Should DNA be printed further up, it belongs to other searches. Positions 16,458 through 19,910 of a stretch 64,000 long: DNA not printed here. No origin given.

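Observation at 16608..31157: lexA, two giant secreted C25/PorU-like genes and a DnaE2-like polymerase are packed as one apparent operon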

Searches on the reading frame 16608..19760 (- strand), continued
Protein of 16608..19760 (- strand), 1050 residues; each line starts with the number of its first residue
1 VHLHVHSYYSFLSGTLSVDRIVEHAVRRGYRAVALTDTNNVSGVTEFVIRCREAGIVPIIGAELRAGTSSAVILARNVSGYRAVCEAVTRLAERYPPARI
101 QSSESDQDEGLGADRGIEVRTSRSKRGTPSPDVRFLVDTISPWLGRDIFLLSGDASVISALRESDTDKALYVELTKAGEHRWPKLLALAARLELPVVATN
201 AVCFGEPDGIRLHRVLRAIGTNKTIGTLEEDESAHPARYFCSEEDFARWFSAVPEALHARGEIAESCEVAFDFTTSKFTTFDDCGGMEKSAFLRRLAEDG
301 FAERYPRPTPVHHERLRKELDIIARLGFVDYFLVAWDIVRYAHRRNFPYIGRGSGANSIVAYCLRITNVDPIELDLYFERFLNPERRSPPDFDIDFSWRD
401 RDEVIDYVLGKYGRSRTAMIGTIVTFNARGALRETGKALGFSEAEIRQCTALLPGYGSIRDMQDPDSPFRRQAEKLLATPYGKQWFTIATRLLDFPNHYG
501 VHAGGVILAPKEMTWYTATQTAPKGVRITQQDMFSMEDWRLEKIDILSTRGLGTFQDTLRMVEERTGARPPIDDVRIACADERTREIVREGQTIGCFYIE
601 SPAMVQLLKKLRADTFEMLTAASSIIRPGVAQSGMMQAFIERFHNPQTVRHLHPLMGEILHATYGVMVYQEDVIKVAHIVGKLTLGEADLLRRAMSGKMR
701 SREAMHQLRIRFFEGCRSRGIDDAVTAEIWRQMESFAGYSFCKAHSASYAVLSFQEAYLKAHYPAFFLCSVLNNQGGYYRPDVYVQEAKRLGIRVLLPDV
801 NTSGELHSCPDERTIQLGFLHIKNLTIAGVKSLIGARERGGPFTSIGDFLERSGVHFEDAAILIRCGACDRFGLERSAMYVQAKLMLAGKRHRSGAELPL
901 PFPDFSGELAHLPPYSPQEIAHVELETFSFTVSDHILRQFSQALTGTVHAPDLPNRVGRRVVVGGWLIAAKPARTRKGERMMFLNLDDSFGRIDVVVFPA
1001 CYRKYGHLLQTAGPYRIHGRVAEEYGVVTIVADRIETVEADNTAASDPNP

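Call 18: find_encoding_contigs(protein=P0047, flank=10000, max_places=1)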
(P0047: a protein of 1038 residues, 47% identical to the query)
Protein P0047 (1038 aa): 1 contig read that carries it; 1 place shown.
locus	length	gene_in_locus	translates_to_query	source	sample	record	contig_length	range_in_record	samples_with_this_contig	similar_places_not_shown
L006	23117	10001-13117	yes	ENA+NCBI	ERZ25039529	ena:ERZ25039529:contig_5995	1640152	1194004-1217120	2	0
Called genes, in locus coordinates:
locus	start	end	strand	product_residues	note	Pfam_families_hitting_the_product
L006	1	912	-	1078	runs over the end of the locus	PF01555:N6_N4_Mtase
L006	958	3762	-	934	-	PF00176:SNF2-rel_dom, PF00270:DEAD, PF04851:ResIII, PF00271:Helicase_C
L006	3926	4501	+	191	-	-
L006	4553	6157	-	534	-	PF13180:PDZ_2 (weak), PF03572:Peptidase_S41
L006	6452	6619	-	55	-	-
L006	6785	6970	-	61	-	-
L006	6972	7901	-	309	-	PF01904:DUF72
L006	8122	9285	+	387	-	PF00817:IMS, PF21999:IMS_HHH_1, PF11799:IMS_C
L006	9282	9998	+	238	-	PF01904:DUF72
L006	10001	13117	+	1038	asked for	PF02811:PHP, PF07733:DNA_pol3_alpha, PF17657:DNA_pol3_finger, PF14579:HHH_6, PF01336:tRNA_anti-codon (weak)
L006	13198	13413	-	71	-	-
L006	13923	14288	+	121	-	PF01381:HTH_3, PF13560:HTH_31 (weak)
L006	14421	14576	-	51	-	-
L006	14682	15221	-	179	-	-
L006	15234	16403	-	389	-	PF13506:Glyco_transf_21, PF00535:Glycos_transf_2, PF10111:Glyco_tranf_2_2, PF13641:Glyco_tranf_2_3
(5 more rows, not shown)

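Call 19: find_encoding_contigs(protein=P0111, flank=10000, max_places=1)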
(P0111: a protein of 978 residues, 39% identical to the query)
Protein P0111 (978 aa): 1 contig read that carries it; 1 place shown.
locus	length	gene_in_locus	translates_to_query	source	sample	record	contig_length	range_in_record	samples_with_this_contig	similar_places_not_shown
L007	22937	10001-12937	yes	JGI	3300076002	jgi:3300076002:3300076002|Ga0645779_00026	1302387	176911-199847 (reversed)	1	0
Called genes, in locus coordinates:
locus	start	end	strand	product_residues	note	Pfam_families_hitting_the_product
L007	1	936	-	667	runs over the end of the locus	PF00246:Peptidase_M14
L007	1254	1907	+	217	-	-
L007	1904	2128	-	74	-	PF12843:QSregVF_b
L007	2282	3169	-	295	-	PF09674:DUF2400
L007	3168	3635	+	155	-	PF00383:dCMP_cyt_deam_1, PF14437:MafB19-deam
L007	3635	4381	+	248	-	PF02625:XdhC_CoxI, PF13478:XdhC_C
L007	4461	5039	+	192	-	-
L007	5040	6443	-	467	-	PF01979:Amidohydro_1, PF07969:Amidohydro_3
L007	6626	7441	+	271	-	PF01048:PNP_UDP_1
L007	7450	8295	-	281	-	PF01381:HTH_3, PF12844:HTH_19 (faint), PF13560:HTH_31, PF00717:Peptidase_S24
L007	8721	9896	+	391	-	PF00817:IMS, PF11799:IMS_C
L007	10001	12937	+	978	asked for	PF02811:PHP, PF07733:DNA_pol3_alpha, PF17657:DNA_pol3_finger, PF14579:HHH_6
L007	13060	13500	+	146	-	-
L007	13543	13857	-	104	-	PF11950:DUF3467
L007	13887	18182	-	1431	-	PF04997:RNA_pol_Rpb1_1, PF00623:RNA_pol_Rpb1_2, PF04983:RNA_pol_Rpb1_3, PF05000:RNA_pol_Rpb1_4, PF04998:RNA_pol_Rpb1_5, PF01333:Apocytochr_F_C (faint)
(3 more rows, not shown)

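Call 20: find_encoding_contigs(protein=P0064, flank=10000, max_places=1)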
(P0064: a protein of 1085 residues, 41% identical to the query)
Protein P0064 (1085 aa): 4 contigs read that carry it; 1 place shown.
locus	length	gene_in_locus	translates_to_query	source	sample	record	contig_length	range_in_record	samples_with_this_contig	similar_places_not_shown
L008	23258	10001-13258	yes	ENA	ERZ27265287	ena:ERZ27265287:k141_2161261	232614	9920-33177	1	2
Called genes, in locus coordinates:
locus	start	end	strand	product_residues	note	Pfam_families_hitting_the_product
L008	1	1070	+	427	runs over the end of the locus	PF02012:BNR (faint), PF15902:Sortilin-Vps10 (weak), PF14870:PSII_BNR, PF18962:Por_Secre_tail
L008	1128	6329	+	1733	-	-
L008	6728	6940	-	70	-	-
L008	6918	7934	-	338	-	PF01904:DUF72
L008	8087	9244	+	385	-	PF00817:IMS, PF11798:IMS_HHH (weak), PF21999:IMS_HHH_1, PF11799:IMS_C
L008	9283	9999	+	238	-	PF01904:DUF72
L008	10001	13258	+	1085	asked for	PF02811:PHP, PF07733:DNA_pol3_alpha, PF17657:DNA_pol3_finger, PF14579:HHH_6, PF01336:tRNA_anti-codon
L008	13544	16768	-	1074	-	PF04851:ResIII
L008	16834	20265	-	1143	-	PF01555:N6_N4_Mtase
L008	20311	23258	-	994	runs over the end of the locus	PF00176:SNF2-rel_dom, PF00270:DEAD, PF04851:ResIII, PF00271:Helicase_C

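Call 43: search_dna_similar(query=window:16608-19760:-, collection=plasmids, mode=protein, max_rows=25, max_evalue=1e-20)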
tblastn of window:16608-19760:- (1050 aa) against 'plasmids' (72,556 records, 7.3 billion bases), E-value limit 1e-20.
Records with a match: 2284; places in all: 2385; records where one place covers at least 80% of the query: 1010.
Best place of each record, by identity: <60% 2284.
By first word of the organism name: Klebsiella 344; Escherichia 230; Burkholderia 151; Acinetobacter 150; Streptomyces 145; Rhizobium 145; Ralstonia 136; Agrobacterium 130; Enterobacter 93; Yersinia 63; and 168 more.
By predicted mobility (MOB-suite, as given by PLSDB): non-mobilizable 1496; conjugative 448; mobilizable 340.
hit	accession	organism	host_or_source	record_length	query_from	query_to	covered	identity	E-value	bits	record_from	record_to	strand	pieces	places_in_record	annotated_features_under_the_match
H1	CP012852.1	Persicobacter sp. JZB09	cell culture,soil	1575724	1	1035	99%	37.9%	0e+0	620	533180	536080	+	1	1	none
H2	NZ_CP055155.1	Adhaeribacter swui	Cell culture,Mud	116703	1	1038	99%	37.5%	0e+0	640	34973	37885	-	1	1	dnaE: DNA polymerase III subunit alpha | dinB: DNA polymerase IV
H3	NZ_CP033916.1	Chryseobacterium shandongense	Zimmer water bag,Zimmer water bag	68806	1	1035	99%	35.8%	0e+0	593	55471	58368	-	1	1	dnaE: DNA polymerase III subunit alpha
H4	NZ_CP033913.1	Chryseobacterium shandongense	Homo sapiens,CEREBRAL SPINAL FLUID ...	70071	1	1035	99%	35.8%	0e+0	593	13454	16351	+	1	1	dnaE: DNA polymerase III subunit alpha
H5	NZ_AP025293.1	Persicobacter psychrovividus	-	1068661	3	1035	98%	35.8%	0e+0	617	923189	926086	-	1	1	none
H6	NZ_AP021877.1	Desulfosarcina ovata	-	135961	3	1039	99%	35.3%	6e-161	535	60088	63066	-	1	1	DNA polymerase III subunit alpha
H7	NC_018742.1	Emticicia oligotrophica DSM 17448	warm spring water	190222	196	1040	80%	39.6%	4e-180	590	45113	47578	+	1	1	dnaE: DNA polymerase III subunit alpha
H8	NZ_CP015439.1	Anoxybacillus amylolyticus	Microbial isolate,soil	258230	1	1021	97%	32.7%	2e-131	448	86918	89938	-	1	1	dnaE: DNA polymerase III subunit alpha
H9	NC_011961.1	Thermomicrobium roseum DSM 5159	-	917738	3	1035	98%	31.3%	1e-119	414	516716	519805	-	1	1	error-prone DNA polymerase | potassium channel family protein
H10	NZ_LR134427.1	Legionella adelaidensis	environmental,Cooling tower water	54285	1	1043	99%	30.7%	6e-136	461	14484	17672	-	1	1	dnaE: DNA polymerase III subunit alpha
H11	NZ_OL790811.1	Proteus mirabilis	-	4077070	1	1010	96%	31.7%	2e-133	454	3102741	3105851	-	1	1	none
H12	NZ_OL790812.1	Proteus mirabilis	-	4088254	1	1010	96%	31.7%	2e-133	454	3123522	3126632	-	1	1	none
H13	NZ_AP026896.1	Aeromonas caviae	Microbe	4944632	1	1022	97%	31.3%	4e-134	456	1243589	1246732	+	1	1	none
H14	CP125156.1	Klebsiella pneumoniae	-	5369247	1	1022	97%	31.2%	4e-131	447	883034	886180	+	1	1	dnaE: DNA polymerase III subunit alpha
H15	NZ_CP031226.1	Pseudomonas amygdali pv. lachrymans str. M301315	-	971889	1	1036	99%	30.8%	5e-125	429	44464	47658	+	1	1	dnaE: DNA polymerase III subunit alpha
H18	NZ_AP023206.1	Escherichia coli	Homo sapiens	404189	1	1022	97%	31.1%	2e-130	446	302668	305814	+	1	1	dnaE: DNA polymerase III subunit alpha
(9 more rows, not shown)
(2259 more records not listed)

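Call 44: get_annotated_region(hit=H2, flank=4000)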
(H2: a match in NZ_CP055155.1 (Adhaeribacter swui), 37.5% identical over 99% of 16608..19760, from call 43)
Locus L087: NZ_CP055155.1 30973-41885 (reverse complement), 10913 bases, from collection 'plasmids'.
description: Adhaeribacter swui strain KCTC 52873 plasmid unnamed2, complete sequence
organism: Adhaeribacter swui (NCBI taxid 2086471)
taxonomy: Bacteria; Bacteroidota; Cytophagia; Cytophagales; Hymenobacteraceae; Adhaeribacter; Adhaeribacter swui
host: -; source: Cell culture,Mud; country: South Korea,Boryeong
typing (MOB-suite, as given by PLSDB): non-mobilizable
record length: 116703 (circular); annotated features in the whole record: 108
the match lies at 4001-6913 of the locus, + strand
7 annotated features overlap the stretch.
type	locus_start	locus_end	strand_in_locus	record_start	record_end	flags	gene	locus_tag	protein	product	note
CDS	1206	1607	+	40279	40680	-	-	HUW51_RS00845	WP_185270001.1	hypothetical protein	-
CDS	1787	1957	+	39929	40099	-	-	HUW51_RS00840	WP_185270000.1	hypothetical protein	-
CDS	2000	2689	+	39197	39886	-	-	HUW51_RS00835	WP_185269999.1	SOS response-associated peptidase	GO:0018142 - protein-DNA covalent cross-linking [Evidence IEA]; GO:0009432 - SOS response [Evidence IEA]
CDS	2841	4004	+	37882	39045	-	dinB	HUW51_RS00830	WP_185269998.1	DNA polymerase IV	GO:0006281 - DNA repair [Evidence IEA]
CDS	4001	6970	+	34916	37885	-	dnaE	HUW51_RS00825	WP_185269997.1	DNA polymerase III subunit alpha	GO:0006260 - DNA replication [Evidence IEA]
CDS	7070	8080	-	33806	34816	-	-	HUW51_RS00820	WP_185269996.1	T9SS type A sorting domain-containing protein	-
CDS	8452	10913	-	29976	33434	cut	-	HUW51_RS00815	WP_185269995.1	choice-of-anchor tandem repeat GloVer-containing protein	-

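Call 45: get_annotated_region(hit=H18, flank=600)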
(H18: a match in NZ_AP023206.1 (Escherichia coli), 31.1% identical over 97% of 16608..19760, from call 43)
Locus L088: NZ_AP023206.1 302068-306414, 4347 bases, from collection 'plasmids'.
description: Escherichia coli strain TUM18781 plasmid pMTY18781-1_lncX3, complete sequence
organism: Escherichia coli (NCBI taxid 562)
taxonomy: Bacteria; Pseudomonadota; Gammaproteobacteria; Enterobacterales; Enterobacteriaceae; Escherichia; Escherichia coli
host: -; source: Homo sapiens; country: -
typing (MOB-suite, as given by PLSDB): non-mobilizable
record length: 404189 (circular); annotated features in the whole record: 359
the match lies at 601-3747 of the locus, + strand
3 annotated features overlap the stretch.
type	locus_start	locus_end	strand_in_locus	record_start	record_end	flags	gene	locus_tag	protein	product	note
CDS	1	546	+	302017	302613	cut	rnhB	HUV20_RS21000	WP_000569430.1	ribonuclease HII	-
CDS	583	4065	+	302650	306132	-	dnaE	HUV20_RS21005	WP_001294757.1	DNA polymerase III subunit alpha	GO:0006260 - DNA replication [Evidence IEA]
CDS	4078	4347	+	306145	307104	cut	accA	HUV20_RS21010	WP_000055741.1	acetyl-CoA carboxylase carboxyl transferase subunit alpha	GO:0006633 - fatty acid biosynthetic process [Evidence IEA]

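Call 46: get_annotated_region(hit=H9, flank=4000)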
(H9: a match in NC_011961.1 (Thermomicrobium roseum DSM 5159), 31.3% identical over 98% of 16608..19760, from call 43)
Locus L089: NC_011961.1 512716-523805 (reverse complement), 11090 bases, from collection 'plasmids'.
description: Thermomicrobium roseum DSM 5159 plasmid unnamed, complete sequence
organism: Thermomicrobium roseum DSM 5159 (NCBI taxid 309801)
taxonomy: Bacteria; Thermomicrobiota; Thermomicrobia; Thermomicrobiales; Thermomicrobiaceae; Thermomicrobium; Thermomicrobium roseum; Thermomicrobium roseum DSM 5159
host: -; source: -; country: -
typing (MOB-suite, as given by PLSDB): non-mobilizable
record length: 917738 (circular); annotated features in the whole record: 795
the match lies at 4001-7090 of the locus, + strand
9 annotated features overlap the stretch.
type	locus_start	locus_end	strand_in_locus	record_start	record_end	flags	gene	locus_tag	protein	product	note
CDS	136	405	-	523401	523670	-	-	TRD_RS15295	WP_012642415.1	chromate transporter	GO:0015703 - chromate transport [Evidence IEA]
CDS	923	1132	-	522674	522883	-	-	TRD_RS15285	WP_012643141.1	chromate transporter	GO:0015703 - chromate transport [Evidence IEA]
CDS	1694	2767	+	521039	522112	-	-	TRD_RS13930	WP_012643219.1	recombinase A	-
CDS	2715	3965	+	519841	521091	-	-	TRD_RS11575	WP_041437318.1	hypothetical protein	-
CDS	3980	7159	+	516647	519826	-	-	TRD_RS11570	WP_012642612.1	error-prone DNA polymerase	GO:0006260 - DNA replication [Evidence IEA]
CDS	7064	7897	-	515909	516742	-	-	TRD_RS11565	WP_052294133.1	potassium channel family protein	GO:0034220 - monoatomic ion transmembrane transport [Evidence IEA]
CDS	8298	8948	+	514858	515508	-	-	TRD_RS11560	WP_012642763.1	PRC-barrel domain-containing protein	-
CDS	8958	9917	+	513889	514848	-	-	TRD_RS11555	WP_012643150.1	N(4)-(beta-N-acetylglucosaminyl)-L-asparaginase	-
CDS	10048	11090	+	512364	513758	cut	-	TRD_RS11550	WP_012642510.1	FAD-binding oxidoreductase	-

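Call 52: find_encoding_contigs(protein=P0038, flank=10000, max_places=1)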
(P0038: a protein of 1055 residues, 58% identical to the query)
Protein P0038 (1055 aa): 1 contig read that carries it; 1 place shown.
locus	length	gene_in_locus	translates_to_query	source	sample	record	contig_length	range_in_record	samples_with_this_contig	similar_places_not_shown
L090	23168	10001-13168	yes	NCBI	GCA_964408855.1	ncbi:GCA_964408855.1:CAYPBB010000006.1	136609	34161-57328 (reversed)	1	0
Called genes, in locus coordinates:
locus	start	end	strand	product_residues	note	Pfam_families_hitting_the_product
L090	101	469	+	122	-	-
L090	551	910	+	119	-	-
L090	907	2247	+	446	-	-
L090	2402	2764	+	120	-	-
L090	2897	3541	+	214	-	-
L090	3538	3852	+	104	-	PF13601:HTH_34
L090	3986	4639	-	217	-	-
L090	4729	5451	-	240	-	PF10988:DUF2807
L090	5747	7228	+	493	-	PF00324:AA_permease, PF13520:AA_permease_2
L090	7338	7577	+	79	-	PF02604:PhdYeFM_antitox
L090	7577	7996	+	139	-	PF01850:PIN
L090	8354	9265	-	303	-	-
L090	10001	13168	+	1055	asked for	PF02811:PHP, PF07733:DNA_pol3_alpha, PF17657:DNA_pol3_finger, PF14579:HHH_6, PF01336:tRNA_anti-codon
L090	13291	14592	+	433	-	PF02463:SMC_N, PF11398:DUF2813 (weak), PF13175:AAA_15, PF13476:AAA_23, PF13304:AAA_21, PF13175:AAA_15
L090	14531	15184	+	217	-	-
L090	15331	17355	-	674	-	PF00092:VWA, PF13519:VWA_2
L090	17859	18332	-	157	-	-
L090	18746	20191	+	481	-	PF01370:Epimerase, PF05368:NmrA, PF13460:NAD_binding_10, PF11066:DUF2867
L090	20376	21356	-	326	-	-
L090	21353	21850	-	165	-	PF09946:DUF2178 (faint)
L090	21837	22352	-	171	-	-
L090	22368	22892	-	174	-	PF09946:DUF2178 (faint)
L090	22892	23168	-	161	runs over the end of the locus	-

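Call 53: find_encoding_contigs(protein=P0037, flank=10000, max_places=1)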
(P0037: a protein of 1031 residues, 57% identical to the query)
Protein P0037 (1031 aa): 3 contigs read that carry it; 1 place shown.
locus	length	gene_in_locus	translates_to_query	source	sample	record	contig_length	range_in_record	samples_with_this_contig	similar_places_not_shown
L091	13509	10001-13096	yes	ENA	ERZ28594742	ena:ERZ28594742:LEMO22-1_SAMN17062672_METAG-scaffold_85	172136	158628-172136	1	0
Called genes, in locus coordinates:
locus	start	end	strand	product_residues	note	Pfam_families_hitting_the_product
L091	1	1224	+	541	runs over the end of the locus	PF00501:AMP-binding, PF13193:AMP-binding_C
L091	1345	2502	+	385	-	PF00389:2-Hacid_dh, PF02826:2-Hacid_dh_C, PF11890:DUF3410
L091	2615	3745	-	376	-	PF01757:Acyl_transf_3, PF07786:HGSNAT_cat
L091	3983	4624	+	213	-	PF01726:LexA_DNA_bind, PF00717:Peptidase_S24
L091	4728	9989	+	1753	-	PF01364:Peptidase_C25, PF15711:ILEI, PF07705:CARDB (weak), PF13860:FlgD_ig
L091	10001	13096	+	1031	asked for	PF02811:PHP, PF07733:DNA_pol3_alpha, PF17657:DNA_pol3_finger, PF14579:HHH_6, PF01336:tRNA_anti-codon (weak)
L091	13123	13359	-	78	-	-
